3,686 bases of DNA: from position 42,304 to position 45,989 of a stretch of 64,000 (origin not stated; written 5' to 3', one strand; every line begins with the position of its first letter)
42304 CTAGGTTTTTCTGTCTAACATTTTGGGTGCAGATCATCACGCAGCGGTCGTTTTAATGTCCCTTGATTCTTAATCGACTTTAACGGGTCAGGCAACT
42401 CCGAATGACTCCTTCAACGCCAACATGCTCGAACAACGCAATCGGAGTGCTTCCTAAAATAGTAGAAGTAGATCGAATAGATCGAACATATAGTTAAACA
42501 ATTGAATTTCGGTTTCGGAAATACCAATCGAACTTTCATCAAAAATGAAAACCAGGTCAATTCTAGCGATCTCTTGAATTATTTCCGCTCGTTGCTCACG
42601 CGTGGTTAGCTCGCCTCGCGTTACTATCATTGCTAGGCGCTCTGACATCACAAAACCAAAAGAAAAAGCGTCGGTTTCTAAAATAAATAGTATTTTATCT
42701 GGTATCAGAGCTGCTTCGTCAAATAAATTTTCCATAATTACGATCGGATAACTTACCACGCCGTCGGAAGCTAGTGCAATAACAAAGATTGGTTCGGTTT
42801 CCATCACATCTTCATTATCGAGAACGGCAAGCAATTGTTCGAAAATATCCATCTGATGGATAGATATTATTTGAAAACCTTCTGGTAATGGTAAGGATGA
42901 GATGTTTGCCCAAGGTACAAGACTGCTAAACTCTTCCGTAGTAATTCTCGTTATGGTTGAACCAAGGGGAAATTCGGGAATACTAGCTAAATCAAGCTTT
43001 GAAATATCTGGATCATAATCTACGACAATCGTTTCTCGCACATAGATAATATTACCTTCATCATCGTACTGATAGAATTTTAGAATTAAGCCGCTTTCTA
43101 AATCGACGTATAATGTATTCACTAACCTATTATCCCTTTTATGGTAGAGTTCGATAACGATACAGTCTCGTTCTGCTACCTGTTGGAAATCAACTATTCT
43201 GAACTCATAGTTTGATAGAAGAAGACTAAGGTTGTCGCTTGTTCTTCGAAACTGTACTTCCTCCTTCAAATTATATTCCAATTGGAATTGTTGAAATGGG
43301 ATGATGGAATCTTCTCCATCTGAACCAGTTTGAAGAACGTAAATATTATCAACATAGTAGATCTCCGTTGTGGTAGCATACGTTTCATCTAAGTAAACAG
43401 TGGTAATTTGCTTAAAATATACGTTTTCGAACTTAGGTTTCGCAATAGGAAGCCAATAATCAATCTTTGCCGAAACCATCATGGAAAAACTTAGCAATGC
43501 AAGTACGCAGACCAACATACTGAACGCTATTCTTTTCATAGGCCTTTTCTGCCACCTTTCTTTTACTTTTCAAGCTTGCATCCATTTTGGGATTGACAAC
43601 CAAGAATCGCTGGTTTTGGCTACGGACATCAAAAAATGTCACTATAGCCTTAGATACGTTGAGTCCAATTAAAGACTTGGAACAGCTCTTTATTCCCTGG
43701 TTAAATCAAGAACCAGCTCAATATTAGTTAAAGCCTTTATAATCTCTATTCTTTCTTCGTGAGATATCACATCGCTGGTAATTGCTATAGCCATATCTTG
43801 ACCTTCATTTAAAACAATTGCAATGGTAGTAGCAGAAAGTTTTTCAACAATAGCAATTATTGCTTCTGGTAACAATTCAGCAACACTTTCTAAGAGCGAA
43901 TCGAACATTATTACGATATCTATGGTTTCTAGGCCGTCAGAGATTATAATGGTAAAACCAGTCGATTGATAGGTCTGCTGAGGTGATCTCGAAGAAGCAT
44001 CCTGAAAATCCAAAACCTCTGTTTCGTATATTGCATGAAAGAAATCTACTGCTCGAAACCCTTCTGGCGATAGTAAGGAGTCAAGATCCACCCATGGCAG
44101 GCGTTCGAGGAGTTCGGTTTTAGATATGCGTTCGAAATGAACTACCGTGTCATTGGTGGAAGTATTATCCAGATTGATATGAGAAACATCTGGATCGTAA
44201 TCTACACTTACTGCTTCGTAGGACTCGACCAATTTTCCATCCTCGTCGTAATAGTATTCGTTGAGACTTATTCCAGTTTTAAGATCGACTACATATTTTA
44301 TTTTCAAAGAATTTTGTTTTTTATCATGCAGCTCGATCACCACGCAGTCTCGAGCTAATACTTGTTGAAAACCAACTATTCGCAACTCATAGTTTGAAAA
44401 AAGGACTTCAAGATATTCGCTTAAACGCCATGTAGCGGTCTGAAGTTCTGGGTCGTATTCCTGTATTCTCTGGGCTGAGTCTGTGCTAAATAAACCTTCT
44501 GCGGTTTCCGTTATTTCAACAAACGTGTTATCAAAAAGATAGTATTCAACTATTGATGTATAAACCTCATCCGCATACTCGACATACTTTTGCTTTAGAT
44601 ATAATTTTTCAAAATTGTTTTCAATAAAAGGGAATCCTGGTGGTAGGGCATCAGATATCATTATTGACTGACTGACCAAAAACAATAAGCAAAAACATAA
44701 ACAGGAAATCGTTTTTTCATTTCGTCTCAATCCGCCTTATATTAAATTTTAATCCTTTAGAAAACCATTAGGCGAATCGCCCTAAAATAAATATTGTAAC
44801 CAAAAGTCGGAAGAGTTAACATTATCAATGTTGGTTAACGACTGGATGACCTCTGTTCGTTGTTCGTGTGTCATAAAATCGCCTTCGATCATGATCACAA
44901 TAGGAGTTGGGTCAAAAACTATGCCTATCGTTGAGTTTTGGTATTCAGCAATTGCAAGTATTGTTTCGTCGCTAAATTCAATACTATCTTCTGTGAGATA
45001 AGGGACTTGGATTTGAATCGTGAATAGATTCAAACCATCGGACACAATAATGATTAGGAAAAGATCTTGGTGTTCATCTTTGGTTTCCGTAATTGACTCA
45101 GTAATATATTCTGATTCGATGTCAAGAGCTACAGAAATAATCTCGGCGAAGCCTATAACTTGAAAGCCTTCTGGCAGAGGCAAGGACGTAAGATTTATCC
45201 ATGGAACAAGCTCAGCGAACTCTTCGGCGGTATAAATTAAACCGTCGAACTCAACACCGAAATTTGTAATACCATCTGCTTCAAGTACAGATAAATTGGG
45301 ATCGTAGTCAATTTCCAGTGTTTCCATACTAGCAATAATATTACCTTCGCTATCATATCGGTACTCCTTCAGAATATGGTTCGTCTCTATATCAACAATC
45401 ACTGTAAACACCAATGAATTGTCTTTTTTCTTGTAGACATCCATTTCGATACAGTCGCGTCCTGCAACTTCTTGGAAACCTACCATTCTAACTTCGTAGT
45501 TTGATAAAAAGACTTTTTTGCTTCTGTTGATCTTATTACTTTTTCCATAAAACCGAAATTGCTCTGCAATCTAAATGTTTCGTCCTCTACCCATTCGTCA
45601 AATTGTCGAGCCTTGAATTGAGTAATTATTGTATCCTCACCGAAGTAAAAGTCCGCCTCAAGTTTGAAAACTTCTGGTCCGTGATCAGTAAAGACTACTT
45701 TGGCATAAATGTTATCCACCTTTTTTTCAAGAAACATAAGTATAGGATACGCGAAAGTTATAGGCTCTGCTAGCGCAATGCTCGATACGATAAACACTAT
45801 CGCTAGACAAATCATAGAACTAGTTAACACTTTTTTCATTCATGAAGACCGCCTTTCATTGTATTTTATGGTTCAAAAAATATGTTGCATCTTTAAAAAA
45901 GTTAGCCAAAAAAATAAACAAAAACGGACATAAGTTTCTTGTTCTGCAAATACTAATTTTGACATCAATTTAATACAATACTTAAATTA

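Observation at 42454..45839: Tandem triplet of signal-peptide paralogs with shared motif blocks; function unknown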

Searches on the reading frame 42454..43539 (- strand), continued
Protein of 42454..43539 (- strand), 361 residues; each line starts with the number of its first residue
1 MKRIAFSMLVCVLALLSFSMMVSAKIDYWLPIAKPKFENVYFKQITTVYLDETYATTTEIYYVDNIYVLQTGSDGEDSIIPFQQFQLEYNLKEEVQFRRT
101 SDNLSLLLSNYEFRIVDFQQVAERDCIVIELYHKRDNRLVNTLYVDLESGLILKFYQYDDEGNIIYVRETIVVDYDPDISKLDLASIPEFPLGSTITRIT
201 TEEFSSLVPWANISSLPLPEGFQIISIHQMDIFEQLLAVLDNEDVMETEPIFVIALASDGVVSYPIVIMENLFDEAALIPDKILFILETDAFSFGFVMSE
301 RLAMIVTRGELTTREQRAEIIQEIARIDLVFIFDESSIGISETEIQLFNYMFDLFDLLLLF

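Call 91: search_protein_families(library=pfam, proteins=[L003:3994-4734:+, L003:4658-5002:+, L004:3009-3602:+, L004:3562-3927:+, L009:77-619:+, L009:592-912:+, L011:3044-3361:+, L014:5687-6004:+, L010:7531-9693:+, L002:7721-8680:+], max_evalue=0.01)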
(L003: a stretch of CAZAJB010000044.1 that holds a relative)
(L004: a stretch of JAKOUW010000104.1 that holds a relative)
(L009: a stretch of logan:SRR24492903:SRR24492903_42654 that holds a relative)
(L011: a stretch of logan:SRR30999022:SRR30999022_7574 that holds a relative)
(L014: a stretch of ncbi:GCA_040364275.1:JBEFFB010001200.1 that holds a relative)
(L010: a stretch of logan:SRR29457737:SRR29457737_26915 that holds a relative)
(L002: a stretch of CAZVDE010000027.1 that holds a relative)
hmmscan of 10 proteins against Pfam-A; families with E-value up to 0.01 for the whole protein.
L003:3994-4734:+ (246 aa): 4 families
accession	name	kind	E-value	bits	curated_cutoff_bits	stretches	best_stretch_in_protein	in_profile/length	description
PF08281.18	Sigma70_r4_2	-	8.1e-15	54.7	25.7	1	162-213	3-54/54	Sigma-70, region 4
PF04545.22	Sigma70_r4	-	9e-13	48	24.1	1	166-214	1-49/50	Sigma-70, region 4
PF04542.20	Sigma70_r2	-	7.5e-12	45.3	24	1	67-128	1-64/71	Sigma-70 region 2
PF07638.17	Sigma70_ECF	-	0.0032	17.8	21.1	0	162-206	129-172/185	ECF sigma factor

L003:4658-5002:+ (114 aa): 0 families

L004:3009-3602:+ (197 aa): 3 families
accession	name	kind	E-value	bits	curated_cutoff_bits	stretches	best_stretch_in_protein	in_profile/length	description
PF04545.22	Sigma70_r4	-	3.5e-17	62.1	24.1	1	133-182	1-50/50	Sigma-70, region 4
PF08281.18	Sigma70_r4_2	-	1.6e-16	60.1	25.7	1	129-180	3-54/54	Sigma-70, region 4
PF04542.20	Sigma70_r2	-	4.3e-15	55.7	24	1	35-100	1-68/71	Sigma-70 region 2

L004:3562-3927:+ (121 aa): 0 families

L009:77-619:+ (180 aa): 4 families
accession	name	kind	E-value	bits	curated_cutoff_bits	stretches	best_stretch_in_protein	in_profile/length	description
PF04545.22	Sigma70_r4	-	7.3e-12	45.1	24.1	1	110-158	2-50/50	Sigma-70, region 4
PF08281.18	Sigma70_r4_2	-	2.6e-11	43.4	25.7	1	104-156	2-54/54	Sigma-70, region 4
PF04542.20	Sigma70_r2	-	3.5e-11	43.2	24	1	11-77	1-69/71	Sigma-70 region 2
PF12645.13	HTH_16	-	0.0082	16.7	22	0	2-43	9-56/65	Helix-turn-helix domain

L009:592-912:+ (106 aa): 0 families

L011:3044-3361:+ (105 aa): 0 families

L014:5687-6004:+ (105 aa): 0 families

L010:7531-9693:+ (720 aa): 6 families
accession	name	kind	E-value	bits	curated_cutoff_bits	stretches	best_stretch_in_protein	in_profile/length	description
PF08281.18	Sigma70_r4_2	-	3.5e-11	43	25.7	1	101-150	2-51/54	Sigma-70, region 4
PF04542.20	Sigma70_r2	-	1.6e-07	31.4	24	1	7-68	5-68/71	Sigma-70 region 2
PF04545.22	Sigma70_r4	-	3.9e-07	29.9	24.1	1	109-150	4-45/50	Sigma-70, region 4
PF12840.13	HTH_20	-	0.00031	21.1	27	0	113-147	9-40/51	Helix-turn-helix domain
PF06530.18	Phage_antitermQ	-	0.0011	19.3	26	1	96-154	46-107/118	Phage antitermination protein Q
PF13384.12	HTH_23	-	0.0012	19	24.6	1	117-148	9-40/50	Homeodomain-like domain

L002:7721-8680:+ (319 aa): 2 families
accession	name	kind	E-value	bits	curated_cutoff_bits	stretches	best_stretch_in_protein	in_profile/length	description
PF13690.11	CheX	-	6.1e-08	33.1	27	1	211-281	5-71/94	Chemotaxis phosphatase CheX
PF10415.14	FumaraseC_C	-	0.0029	18.4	32.5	0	83-108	23-48/54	Fumarase C C-terminus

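Call 98: list_cluster_members(proteins=[P0039, P0043, P0044, P0046, P0047, P0048, P0049, P0051, P0052, P0054])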
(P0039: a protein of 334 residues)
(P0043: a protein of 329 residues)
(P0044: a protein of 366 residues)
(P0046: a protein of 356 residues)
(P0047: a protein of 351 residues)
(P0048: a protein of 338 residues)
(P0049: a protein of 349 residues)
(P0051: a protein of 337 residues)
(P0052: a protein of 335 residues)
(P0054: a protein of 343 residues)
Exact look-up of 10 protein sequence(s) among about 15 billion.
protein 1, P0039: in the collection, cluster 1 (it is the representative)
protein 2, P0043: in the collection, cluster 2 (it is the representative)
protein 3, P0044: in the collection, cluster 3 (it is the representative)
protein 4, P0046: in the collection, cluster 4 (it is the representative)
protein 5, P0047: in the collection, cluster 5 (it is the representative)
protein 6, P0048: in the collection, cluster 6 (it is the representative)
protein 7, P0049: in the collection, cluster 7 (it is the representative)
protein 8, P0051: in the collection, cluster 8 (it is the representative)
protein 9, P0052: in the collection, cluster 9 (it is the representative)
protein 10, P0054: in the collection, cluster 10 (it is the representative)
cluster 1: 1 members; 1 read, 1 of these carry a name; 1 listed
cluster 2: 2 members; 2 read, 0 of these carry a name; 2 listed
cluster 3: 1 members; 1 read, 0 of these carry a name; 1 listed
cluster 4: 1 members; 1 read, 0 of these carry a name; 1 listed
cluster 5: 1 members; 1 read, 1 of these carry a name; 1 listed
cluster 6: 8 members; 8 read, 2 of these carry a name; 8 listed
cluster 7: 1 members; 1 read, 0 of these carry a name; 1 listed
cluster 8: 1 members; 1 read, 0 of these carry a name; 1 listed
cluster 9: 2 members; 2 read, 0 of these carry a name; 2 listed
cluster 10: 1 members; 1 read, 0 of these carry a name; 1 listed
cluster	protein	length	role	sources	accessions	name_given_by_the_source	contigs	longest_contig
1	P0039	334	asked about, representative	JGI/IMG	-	hypothetical protein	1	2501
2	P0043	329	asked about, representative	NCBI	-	-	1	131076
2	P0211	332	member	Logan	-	-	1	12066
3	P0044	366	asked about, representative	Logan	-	-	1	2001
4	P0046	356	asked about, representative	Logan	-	-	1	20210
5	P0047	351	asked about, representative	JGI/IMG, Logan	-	hypothetical protein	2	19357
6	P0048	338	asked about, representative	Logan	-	-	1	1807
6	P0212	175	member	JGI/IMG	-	hypothetical protein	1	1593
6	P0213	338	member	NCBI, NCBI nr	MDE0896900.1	MAG: hypothetical protein OSB10_09995 [Planctomycetota bacterium] | hypothetical protein [Planctomycetota bacterium]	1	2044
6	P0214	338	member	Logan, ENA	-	-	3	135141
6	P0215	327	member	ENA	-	-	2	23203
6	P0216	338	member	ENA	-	-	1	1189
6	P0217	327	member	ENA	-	-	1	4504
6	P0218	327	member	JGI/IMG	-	-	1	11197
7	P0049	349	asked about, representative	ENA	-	-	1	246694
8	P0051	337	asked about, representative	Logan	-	-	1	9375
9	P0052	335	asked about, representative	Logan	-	-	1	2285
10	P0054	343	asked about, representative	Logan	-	-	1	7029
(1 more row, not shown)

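Call 99: search_protein_families(library=ncbifam, alignment_id=A2, max_evalue=1)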
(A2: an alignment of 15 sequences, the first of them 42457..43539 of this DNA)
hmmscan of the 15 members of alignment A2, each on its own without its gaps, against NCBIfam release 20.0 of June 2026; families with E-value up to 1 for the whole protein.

A. member 1, window:42457-43539:- (361 aa): 1 family
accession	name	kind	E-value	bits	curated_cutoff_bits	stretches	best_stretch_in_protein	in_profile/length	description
NF006990.0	PRK09455.1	equivalog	0.00067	18.9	368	1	103-231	119-241/319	sigma-E factor regulatory protein RseB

B. families by the number of members that match (of 15 scanned): 3 families
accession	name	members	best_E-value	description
NF006990.0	PRK09455.1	5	0.00067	sigma-E factor regulatory protein RseB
NF007853.0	PRK10562.1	1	0.045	N-acetyltransferase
NF041920.1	DmpI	1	0.11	4-oxalocrotonate tautomerase DmpI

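Call 100: search_protein_families(library=pfam, alignment_id=A2, max_evalue=1)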
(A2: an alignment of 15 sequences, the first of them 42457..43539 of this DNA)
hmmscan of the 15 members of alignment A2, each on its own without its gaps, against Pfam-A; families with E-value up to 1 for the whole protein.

A. member 1, window:42457-43539:- (361 aa): 1 family
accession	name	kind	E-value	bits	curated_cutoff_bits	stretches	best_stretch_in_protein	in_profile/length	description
PF03888.20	MucB_RseB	-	3.7e-07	30.3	22.3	1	97-184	87-174/178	MucB/RseB N-terminal domain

B. families by the number of members that match (of 15 scanned): 5 families
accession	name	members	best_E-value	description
PF03888.20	MucB_RseB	15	4.5e-09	MucB/RseB N-terminal domain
PF17131.11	LolA_like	7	1.7e-05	Outer membrane lipoprotein-sorting protein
PF17188.9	MucB_RseB_C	1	0.065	MucB/RseB C-terminal domain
PF06835.18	LptC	1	0.075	Lipopolysaccharide-assembly, LptC-related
PF11178.13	DUF2963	1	0.72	Protein of unknown function (DUF2963)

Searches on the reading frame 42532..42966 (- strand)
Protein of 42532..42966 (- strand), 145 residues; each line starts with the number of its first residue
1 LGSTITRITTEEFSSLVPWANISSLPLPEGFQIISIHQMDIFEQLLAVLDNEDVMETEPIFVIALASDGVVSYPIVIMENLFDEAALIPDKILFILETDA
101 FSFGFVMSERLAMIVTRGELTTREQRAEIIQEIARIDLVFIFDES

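Call 103: search_solved_structures(query=A3, max_evalue=10, show_alignments=2)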
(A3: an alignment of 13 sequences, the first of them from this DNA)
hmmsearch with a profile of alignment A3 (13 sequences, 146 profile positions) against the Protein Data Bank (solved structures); distinct sequences matched with E-value up to 10: 2.
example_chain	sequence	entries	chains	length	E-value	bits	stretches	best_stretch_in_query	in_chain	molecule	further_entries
3goz_A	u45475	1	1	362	0.074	16.3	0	104-137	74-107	Leucine-rich repeat-containing protein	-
7bqc_A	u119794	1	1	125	0.26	14.5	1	49-84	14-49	NF4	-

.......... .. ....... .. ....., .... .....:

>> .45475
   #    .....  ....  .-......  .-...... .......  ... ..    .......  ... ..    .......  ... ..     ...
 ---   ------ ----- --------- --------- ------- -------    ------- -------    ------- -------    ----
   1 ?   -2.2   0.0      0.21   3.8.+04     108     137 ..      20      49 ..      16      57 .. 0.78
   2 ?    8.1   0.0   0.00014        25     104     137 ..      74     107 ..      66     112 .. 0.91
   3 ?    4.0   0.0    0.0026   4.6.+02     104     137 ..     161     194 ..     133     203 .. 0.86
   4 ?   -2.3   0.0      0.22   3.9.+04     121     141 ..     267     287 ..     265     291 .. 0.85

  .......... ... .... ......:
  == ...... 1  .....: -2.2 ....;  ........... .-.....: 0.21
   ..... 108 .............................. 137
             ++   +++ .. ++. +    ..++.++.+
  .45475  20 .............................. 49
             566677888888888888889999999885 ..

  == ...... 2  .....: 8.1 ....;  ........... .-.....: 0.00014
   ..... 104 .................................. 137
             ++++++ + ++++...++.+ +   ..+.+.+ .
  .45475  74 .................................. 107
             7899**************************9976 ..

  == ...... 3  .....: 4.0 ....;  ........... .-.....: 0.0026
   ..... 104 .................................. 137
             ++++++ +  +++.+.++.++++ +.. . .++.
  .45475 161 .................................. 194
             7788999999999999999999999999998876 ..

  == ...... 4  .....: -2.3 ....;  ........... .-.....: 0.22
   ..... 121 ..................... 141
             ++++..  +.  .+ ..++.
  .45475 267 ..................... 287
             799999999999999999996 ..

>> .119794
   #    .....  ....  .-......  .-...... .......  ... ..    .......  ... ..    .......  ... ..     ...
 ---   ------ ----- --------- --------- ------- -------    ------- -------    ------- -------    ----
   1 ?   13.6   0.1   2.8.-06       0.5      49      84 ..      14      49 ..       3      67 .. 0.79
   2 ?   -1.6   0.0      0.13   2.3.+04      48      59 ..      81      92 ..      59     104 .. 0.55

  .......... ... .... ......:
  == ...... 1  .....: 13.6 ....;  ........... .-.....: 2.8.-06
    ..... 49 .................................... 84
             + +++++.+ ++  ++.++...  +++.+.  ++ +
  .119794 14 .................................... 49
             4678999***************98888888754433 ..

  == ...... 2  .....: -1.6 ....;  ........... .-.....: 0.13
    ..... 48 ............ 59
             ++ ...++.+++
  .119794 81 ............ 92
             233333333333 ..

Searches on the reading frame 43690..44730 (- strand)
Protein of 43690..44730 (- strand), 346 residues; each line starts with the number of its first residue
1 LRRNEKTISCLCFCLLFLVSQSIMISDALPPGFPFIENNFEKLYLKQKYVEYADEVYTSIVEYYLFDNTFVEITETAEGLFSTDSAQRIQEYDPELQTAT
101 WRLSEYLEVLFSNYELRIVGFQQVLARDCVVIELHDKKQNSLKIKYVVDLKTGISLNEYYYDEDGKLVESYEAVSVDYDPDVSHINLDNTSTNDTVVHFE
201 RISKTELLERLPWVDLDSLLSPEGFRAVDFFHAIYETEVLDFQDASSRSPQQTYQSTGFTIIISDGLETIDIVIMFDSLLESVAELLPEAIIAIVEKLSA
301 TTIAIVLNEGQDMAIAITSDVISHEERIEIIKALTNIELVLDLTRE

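Call 4: search_protein_families(library=pfam, proteins=[window:43690-44730:-], max_evalue=1)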
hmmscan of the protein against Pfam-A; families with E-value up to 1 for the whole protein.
window:43690-44730:- (346 aa): 3 families
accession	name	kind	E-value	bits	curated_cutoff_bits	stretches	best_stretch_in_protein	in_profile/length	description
PF03888.20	MucB_RseB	-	1.3e-06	28.6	22.3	1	102-188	89-175/178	MucB/RseB N-terminal domain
PF17131.11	LolA_like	-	0.0013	18.9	30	1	113-202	70-166/184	Outer membrane lipoprotein-sorting protein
PF11178.13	DUF2963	-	0.72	9.7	22.6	0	148-168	14-34/52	Protein of unknown function (DUF2963)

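Call 8: search_protein_families(library=ncbifam, proteins=[window:43690-44730:-], max_evalue=0.1)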
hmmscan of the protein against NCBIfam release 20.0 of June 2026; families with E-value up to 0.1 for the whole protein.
window:43690-44730:- (346 aa): 0 families

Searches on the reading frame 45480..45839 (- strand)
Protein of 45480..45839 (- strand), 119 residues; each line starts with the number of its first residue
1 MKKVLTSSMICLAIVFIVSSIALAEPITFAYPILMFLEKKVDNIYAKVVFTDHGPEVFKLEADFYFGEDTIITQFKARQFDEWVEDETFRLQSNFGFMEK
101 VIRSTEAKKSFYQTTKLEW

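Call 4: search_protein_families(library=pfam, proteins=[window:45480-45839:-], max_evalue=1)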
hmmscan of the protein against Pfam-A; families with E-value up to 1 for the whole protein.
window:45480-45839:- (119 aa): 1 family
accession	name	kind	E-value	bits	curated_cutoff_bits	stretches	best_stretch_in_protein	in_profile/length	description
PF03840.19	SecG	-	0.072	13.6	29.2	1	2-24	46-68/70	Preprotein translocase SecG subunit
